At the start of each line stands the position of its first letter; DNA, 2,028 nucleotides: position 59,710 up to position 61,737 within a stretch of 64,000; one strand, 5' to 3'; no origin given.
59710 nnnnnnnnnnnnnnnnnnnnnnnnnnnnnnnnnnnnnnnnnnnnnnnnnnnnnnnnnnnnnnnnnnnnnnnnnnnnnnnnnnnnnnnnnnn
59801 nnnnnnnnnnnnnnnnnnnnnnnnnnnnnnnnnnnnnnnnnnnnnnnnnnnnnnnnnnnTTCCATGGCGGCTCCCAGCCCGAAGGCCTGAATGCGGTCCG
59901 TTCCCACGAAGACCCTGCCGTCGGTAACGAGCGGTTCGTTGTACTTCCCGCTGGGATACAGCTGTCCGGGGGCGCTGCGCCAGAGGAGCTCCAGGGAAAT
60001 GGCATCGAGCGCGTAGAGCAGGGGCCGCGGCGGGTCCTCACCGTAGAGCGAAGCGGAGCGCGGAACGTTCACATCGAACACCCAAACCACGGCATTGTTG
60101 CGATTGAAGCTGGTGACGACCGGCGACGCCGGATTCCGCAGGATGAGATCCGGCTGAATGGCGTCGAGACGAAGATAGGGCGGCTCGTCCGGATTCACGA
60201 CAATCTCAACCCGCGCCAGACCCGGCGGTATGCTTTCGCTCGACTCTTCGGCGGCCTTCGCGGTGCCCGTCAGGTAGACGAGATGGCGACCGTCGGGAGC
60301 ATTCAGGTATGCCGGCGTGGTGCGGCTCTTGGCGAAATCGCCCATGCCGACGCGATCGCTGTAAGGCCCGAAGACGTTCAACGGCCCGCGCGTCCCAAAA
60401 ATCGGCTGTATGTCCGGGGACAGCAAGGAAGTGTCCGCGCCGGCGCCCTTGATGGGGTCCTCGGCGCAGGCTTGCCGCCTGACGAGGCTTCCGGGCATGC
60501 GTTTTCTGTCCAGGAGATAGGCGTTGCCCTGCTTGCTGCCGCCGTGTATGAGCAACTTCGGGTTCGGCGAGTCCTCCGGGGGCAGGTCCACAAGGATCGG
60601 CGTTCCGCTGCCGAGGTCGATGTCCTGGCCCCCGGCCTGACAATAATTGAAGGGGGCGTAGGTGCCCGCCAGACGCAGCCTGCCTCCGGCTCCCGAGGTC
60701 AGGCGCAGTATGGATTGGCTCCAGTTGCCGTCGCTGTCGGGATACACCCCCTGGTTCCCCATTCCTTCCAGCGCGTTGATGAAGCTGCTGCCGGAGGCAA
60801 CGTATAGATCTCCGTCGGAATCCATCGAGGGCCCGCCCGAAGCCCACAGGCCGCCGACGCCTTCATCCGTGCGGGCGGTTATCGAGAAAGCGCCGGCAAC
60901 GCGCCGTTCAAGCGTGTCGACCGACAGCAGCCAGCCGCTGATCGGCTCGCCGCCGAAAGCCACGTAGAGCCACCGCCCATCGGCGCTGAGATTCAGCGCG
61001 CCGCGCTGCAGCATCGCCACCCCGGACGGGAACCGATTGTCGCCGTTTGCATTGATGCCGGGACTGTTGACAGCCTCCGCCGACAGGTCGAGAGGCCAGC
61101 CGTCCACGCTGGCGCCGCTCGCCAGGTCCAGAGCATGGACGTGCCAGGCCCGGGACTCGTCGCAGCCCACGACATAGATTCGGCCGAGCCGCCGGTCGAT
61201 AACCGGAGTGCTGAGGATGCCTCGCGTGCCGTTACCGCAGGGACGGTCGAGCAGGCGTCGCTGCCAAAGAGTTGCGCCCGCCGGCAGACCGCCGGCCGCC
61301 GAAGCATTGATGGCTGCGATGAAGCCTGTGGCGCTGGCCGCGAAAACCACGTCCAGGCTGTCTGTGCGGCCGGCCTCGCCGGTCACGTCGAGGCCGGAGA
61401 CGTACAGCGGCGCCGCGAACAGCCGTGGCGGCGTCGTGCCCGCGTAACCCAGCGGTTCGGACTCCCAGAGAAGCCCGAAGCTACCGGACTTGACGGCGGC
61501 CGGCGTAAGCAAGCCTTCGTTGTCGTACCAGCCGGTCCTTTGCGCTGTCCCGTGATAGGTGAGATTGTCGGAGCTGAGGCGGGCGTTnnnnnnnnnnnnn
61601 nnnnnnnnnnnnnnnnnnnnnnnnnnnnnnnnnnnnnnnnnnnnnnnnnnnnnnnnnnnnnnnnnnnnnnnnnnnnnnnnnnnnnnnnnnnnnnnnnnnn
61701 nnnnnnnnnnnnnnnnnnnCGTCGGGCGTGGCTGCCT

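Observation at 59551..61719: Beta-propeller protein with a C-terminal haem-c domain (quinohaemoprotein-like architecture, atypical sequence)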

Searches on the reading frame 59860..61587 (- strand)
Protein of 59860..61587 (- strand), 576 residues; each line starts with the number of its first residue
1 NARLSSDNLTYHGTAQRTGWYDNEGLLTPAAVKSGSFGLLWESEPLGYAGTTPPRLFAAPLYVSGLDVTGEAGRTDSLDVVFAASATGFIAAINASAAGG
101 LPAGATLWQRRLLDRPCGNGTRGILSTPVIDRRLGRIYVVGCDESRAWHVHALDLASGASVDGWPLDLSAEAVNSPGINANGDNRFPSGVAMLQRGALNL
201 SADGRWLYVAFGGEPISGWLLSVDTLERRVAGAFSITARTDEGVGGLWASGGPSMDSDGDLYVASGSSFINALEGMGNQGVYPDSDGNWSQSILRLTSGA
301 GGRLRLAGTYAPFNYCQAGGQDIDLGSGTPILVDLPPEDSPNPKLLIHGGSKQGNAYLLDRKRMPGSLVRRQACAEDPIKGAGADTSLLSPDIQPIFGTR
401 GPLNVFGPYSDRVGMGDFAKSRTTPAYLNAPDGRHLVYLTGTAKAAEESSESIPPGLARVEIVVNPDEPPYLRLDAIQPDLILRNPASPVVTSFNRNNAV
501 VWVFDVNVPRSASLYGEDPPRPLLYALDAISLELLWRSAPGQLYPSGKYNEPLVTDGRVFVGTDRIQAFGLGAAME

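Call 85: predict_structure(alignment_id=A4)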
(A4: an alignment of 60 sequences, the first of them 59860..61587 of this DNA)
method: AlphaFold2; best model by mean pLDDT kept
length: 576 residues; sequences in the alignment: 60
mean_pLDDT: 92.3   pTM: 0.93
mean pLDDT of the five models: 92.3, 92.2, 92.1, 91.0, 89.3
residues with pLDDT >= 90: 432; 70-90: 136; 50-70: 7; < 50: 1
segments of 3 or more residues with pLDDT < 50: none
pLDDT, mean of each block of 10 residues (from residue 1): 97 96 98 96 96 94 94 87 97 92 96 94 94 97 92 98 95 94 89 88 96 83 97 94 78 94 87 81 89 92 95 84 85 96 94 91 94 85 93 93 91 80 91 97 91 95 97 97 94 98 93 88 98 97 90 96 97 70
secondary structure, 60 per line:
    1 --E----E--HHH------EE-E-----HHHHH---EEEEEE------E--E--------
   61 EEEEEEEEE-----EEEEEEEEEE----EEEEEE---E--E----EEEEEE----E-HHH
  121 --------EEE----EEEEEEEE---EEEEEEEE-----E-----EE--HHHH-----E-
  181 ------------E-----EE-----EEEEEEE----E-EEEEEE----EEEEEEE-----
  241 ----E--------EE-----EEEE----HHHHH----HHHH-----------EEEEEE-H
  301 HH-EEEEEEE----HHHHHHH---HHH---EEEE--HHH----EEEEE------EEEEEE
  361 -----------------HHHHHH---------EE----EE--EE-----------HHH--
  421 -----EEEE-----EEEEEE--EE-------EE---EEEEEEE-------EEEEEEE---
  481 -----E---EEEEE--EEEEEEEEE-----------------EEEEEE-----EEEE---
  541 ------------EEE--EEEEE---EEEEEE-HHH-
elements in order: H29-33 E37-42 E61-69 E75-84 E89-94 E106-111 E129-131 E136-143 E147-154 H170-173 E206-212 E219-224 E229-235 E261-264 H269-273 H278-281 E293-298 E304-310 H315-321 E331-334 E344-348 E355-360 H378-383 E426-429 E435-440 E457-463 E471-477 E490-494 E497-505 E523-528 E534-537 E553-555 E558-562 E566-571

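Call 87: fold_search(model_id=the predicted structure, library=pdb)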
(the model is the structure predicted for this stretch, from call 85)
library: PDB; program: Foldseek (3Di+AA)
matches with E <= 10: 1361; with E <= 0.001: 693
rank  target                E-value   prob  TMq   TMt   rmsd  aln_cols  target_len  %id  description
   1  1kv9                  4.0e-15  1.00  0.56  0.50   8.0       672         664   13  Structure at 1.9 A Resolution of a Quinohemoprotein Alcohol Dehydrogenase from Pseudomonas putida HK5 (released 2002-07-10)
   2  6zcw                  7.6e-15  1.00  0.54  0.55  10.3       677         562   12  Crystal structure of lanthanide-dependent alcohol dehydrogenase PedH from Pseudomonas putida KT2440 (released 2020-07-15)
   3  6zcv                  1.2e-14  1.00  0.54  0.56  10.4       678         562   13  Crystal structure of lanthanide-dependent alcohol dehydrogenase PedH from Pseudomonas putida KT2440 (released 2020-07-15)
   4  7o6z_A                1.4e-14  1.00  0.53  0.52   8.9       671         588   13  Structure of a neodymium-containing, XoxF1-type methanol dehydrogenase (released 2021-09-01)
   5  6fkw_A                2.2e-14  1.00  0.57  0.57   7.5       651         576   13  Europium-containing methanol dehydrogenase (released 2018-03-21)
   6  7wmk                  1.3e-13  1.00  0.56  0.58   7.7       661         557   12  PQQ-dependent alcohol dehydrogenase complexed with PQQ (released 2022-09-07)
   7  4tqo_A                2.5e-13  1.00  0.54  0.55   9.5       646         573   14  The crystal structure of methanol dehydrogenase from Methylococcus capsulatus (Bath) (released 2014-09-24)
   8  2d0v_A                3.9e-13  1.00  0.55  0.53   9.7       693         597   12  Crystal structure of methanol dehydrogenase from Hyphomicrobium denitrificans (released 2006-08-09)
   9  5xm3_A                4.1e-13  1.00  0.53  0.51   9.4       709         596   12  Crystal Structure of Methanol dehydrogenase from Methylophaga aminisulfidivorans (released 2018-03-21)
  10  4aah_A                1.2e-12  1.00  0.55  0.56  10.5       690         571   12  METHANOL DEHYDROGENASE FROM METHYLOPHILUS W3A1 (released 1996-12-07)
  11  2d0v_I                3.3e-12  1.00  0.54  0.52   9.5       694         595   12  Crystal structure of methanol dehydrogenase from Hyphomicrobium denitrificans (released 2006-08-09)
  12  9cnx_B                1.0e-10  1.00  0.40  0.62  12.5       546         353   11  CryoEM structure of BAM in complex with the PTB1 closed-state inhibitor (in DDM detergent) (released 2024-12-25)
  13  8qp5_B                2.7e-10  1.00  0.44  0.68   9.8       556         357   11  Release Complex: BAM bound EspP (SurA released) (released 2024-09-25)
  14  7bnq_B                5.1e-10  1.00  0.42  0.63   9.2       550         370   12  Lateral-closed conformation of the lid-locked BAM complex (BamA E435C S665C, BamBDCE) by cryoEM (released 2021-06-02)
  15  7dxn_A                8.7e-10  1.00  0.44  0.65   6.6       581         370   14  Plant growth-promoting factor YxaL from Bacillus velezensis (released 2022-01-19)
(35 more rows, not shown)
